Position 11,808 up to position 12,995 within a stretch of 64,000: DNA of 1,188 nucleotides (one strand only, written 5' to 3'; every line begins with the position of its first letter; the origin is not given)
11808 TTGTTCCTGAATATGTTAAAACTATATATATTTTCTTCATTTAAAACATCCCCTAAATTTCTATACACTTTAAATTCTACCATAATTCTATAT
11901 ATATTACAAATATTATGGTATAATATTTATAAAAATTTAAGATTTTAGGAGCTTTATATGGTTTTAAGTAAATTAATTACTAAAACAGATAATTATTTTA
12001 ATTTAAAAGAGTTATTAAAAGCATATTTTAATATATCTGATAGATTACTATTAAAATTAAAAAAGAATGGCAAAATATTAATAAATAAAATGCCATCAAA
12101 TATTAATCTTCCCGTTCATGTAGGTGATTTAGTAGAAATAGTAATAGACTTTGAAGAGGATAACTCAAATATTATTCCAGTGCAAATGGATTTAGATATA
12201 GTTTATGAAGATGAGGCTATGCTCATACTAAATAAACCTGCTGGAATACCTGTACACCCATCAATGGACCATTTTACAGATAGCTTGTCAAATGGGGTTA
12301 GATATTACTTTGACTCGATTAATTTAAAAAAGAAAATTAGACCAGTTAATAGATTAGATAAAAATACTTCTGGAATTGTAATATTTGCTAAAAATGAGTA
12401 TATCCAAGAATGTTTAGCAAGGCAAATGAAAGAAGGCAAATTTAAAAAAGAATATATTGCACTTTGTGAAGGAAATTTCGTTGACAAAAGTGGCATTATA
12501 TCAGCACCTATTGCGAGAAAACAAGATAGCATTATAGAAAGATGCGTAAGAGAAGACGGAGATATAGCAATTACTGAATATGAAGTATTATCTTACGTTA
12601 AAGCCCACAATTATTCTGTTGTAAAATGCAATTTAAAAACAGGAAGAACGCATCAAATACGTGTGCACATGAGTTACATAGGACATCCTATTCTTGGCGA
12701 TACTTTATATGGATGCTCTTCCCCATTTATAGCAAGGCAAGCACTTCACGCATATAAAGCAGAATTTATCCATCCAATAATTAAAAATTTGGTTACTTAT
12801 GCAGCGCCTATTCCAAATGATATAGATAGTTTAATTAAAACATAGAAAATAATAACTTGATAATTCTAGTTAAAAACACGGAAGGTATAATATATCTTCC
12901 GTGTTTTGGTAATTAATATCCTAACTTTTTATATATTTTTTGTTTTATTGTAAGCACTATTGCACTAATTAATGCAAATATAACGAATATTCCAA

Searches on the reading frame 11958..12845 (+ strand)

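Call 86: search_protein_families(library=ncbifam, proteins=[window:11958-12845:+], max_evalue=0.000001)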
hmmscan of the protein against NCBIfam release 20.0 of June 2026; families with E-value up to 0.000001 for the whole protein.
window:11958-12845:+ (295 aa): 6 families
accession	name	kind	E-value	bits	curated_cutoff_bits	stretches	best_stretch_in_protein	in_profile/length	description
TIGR00005.1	rluA_subfam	subfamily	7.5e-73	245.4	192.7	1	16-294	8-295/298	RluA family pseudouridine synthase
NF008385.0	PRK11180.1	equivalog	4.5e-50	170.9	351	1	37-294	42-310/325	23S rRNA pseudouridine(1911/1915/1917) synthase RluD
NF008249.0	PRK11025.1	equivalog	6.2e-32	110.7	378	1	27-293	34-310/317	23S rRNA pseudouridine(955/2504/2580) synthase RluC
NF008321.0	PRK11112.1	equivalog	3.3e-31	108.5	328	1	79-288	2-226/257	tRNA pseudouridine(65) synthase TruC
TIGR01621.1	RluA-like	hypoth_equivalog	1.9e-30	105.7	222.3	1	79-271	2-184/217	TIGR01621 family pseudouridine synthase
NF007543.0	PRK10158.1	equivalog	2.3e-30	105.9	286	1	74-285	9-217/219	bifunctional tRNA pseudouridine(32) synthase/23S rRNA pseudouridine(746) synthase RluA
